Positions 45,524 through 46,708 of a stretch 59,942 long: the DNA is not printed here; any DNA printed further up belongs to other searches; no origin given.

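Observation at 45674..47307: Autocleavable XRE-S24 repressor translationally coupled to a minimal ABC-type ATPase: candidate damage- or phage-triggered two-gene module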

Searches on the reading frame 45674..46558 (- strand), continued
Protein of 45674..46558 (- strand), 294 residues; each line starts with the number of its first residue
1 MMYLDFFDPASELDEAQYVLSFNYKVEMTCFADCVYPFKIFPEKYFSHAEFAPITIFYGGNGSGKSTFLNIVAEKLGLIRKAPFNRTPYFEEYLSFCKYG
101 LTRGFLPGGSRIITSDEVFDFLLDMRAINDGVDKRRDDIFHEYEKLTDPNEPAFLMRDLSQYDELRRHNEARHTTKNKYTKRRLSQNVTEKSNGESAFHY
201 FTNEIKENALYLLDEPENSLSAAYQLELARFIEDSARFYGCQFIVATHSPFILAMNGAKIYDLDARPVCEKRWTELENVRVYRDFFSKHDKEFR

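Call 80: search_protein_families(library=pfam, proteins=[P0286, P0292, P0278, P0282, P0287, P0297, P0353, P0317, P0404, P0415], max_evalue=0.001)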
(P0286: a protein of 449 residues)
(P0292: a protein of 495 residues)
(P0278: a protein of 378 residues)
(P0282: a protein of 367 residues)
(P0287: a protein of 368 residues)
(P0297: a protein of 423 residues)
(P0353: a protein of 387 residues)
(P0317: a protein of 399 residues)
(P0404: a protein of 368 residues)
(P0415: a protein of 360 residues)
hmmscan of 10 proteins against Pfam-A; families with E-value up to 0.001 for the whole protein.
P0286 (449 aa): 6 families
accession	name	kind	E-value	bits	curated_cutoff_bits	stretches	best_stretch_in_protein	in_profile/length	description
PF13175.12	AAA_15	-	2.4e-16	60.8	32.1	2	200-249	324-373/374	AAA ATPase domain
PF13304.12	AAA_21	-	1.6e-14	55.1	27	1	200-250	254-303/304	AAA domain, putative AbiEii toxin, Type IV TA system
PF00005.33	ABC_tran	-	2.9e-07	31.6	25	1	48-214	11-136/137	ABC transporter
PF02463.25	SMC_N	-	5.2e-05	23.2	40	0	203-249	157-201/220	RecF/RecN/SMC N terminal domain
PF13166.12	AAA_13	-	6e-05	22.4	36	1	45-188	13-121/713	AAA domain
PF13555.12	AAA_29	-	0.00089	19.4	27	0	43-81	15-55/61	P-loop containing region of AAA domain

P0292 (495 aa): 4 families
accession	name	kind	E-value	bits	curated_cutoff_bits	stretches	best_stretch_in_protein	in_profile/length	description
PF13304.12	AAA_21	-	1.2e-15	58.8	27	1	203-259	249-304/304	AAA domain, putative AbiEii toxin, Type IV TA system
PF13175.12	AAA_15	-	1e-13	52.1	32.1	1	212-257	328-373/374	AAA ATPase domain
PF13476.12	AAA_23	-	2.8e-07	31.8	27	1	46-185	13-138/201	AAA domain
PF00005.33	ABC_tran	-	6.9e-06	27.1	25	1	50-222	10-136/137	ABC transporter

P0278 (378 aa): 6 families
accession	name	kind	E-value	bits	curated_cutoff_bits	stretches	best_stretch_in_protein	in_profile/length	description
PF13175.12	AAA_15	-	3.4e-15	57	32.1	1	194-243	324-373/374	AAA ATPase domain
PF13304.12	AAA_21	-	9.7e-15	55.8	27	1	198-245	255-304/304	AAA domain, putative AbiEii toxin, Type IV TA system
PF00005.33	ABC_tran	-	1.6e-06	29.2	25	1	48-208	12-136/137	ABC transporter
PF13166.12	AAA_13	-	5.5e-06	25.8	36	1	45-95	13-54/713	AAA domain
PF02463.25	SMC_N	-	3.2e-05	23.9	40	0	47-67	24-44/220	RecF/RecN/SMC N terminal domain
PF13401.12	AAA_22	-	0.00015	22.5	27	0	49-237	7-121/130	AAA domain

P0282 (367 aa): 4 families
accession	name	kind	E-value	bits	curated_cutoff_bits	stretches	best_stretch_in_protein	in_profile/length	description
PF13304.12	AAA_21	-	3e-15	57.5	27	1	197-245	257-304/304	AAA domain, putative AbiEii toxin, Type IV TA system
PF13175.12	AAA_15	-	3.4e-13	50.4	32.1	2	188-243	321-373/374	AAA ATPase domain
PF02463.25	SMC_N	-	1.7e-06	28.1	40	0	193-247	153-205/220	RecF/RecN/SMC N terminal domain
PF00005.33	ABC_tran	-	1e-05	26.6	25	1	40-207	7-135/137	ABC transporter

P0287 (368 aa): 5 families
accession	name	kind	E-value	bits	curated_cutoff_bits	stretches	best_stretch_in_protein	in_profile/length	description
PF13304.12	AAA_21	-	1.6e-11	45.3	27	1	199-246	257-303/304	AAA domain, putative AbiEii toxin, Type IV TA system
PF13175.12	AAA_15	-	3.2e-11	43.9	32.1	2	195-245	323-373/374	AAA ATPase domain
PF02463.25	SMC_N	-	1e-06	28.8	40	0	190-246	148-202/220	RecF/RecN/SMC N terminal domain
PF00005.33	ABC_tran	-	7.4e-05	23.8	25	1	49-210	12-136/137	ABC transporter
PF13555.12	AAA_29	-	0.00082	19.5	27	0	45-83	19-57/61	P-loop containing region of AAA domain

P0297 (423 aa): 7 families
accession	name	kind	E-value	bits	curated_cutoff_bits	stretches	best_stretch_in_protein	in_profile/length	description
PF13304.12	AAA_21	-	7.1e-17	62.9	27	1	331-379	259-304/304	AAA domain, putative AbiEii toxin, Type IV TA system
PF13175.12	AAA_15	-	4.2e-13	50.1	32.1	2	330-377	318-373/374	AAA ATPase domain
PF00005.33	ABC_tran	-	1.3e-06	29.5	25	1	171-342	12-136/137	ABC transporter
PF02463.25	SMC_N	-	1.4e-05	25.1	40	0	322-375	148-199/220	RecF/RecN/SMC N terminal domain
PF13166.12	AAA_13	-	0.00036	19.8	36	1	156-208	2-53/713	AAA domain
PF13476.12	AAA_23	-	0.00039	21.5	27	1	165-191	13-40/201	AAA domain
PF13555.12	AAA_29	-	0.00052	20.2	27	0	163-193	15-45/61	P-loop containing region of AAA domain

P0353 (387 aa): 7 families
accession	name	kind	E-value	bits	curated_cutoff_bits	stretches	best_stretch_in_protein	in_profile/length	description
PF13175.12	AAA_15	-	4.6e-13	50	32.1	2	211-257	327-373/374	AAA ATPase domain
PF13304.12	AAA_21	-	6.4e-11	43.3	27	1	214-259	260-304/304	AAA domain, putative AbiEii toxin, Type IV TA system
PF02463.25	SMC_N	-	6.6e-06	26.1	40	1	51-255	22-199/220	RecF/RecN/SMC N terminal domain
PF13476.12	AAA_23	-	0.00013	23.1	27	1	49-72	15-39/201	AAA domain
PF00005.33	ABC_tran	-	0.00017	22.6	25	1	54-79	13-38/137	ABC transporter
PF03193.22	RsgA_GTPase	-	0.00022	21.5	30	1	46-79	100-133/174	RsgA GTPase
PF13555.12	AAA_29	-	0.00077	19.6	27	0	54-86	24-56/61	P-loop containing region of AAA domain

P0317 (399 aa): 6 families
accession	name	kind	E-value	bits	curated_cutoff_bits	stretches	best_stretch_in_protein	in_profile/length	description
PF13304.12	AAA_21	-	7.9e-18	66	27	1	241-353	220-303/304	AAA domain, putative AbiEii toxin, Type IV TA system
PF13175.12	AAA_15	-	5.9e-12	46.3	32.1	1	303-351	323-372/374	AAA ATPase domain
PF00005.33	ABC_tran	-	5.7e-07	30.7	25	0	47-70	13-36/137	ABC transporter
PF02463.25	SMC_N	-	1.2e-06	28.5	40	0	30-65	8-44/220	RecF/RecN/SMC N terminal domain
PF13476.12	AAA_23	-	6.6e-06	27.3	27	1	32-66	7-40/201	AAA domain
PF13166.12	AAA_13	-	0.00091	18.5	36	0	41-67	12-38/713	AAA domain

P0404 (368 aa): 4 families
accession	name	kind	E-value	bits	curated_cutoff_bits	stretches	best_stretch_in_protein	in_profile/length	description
PF13304.12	AAA_21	-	1.9e-13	51.6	27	1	192-257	236-304/304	AAA domain, putative AbiEii toxin, Type IV TA system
PF13175.12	AAA_15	-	8.6e-12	45.8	32.1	1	207-255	325-373/374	AAA ATPase domain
PF00005.33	ABC_tran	-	4.7e-06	27.7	25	1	41-219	12-135/137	ABC transporter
PF13555.12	AAA_29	-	0.00052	20.2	27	0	36-60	16-42/61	P-loop containing region of AAA domain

P0415 (360 aa): 6 families
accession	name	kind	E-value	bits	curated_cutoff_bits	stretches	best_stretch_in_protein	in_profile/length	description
PF13304.12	AAA_21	-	7e-11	43.2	27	1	211-257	259-304/304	AAA domain, putative AbiEii toxin, Type IV TA system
PF13175.12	AAA_15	-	3.2e-09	37.3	32.1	1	210-255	328-373/374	AAA ATPase domain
PF02463.25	SMC_N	-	3.3e-07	30.4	40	0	42-79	24-60/220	RecF/RecN/SMC N terminal domain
PF00005.33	ABC_tran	-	8.6e-06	26.8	25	1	39-219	8-135/137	ABC transporter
PF13166.12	AAA_13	-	2.3e-05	23.7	36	1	37-193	11-166/713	AAA domain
PF05045.17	RgpF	-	0.0001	21.6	25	1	117-193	116-194/503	Rhamnan synthesis protein F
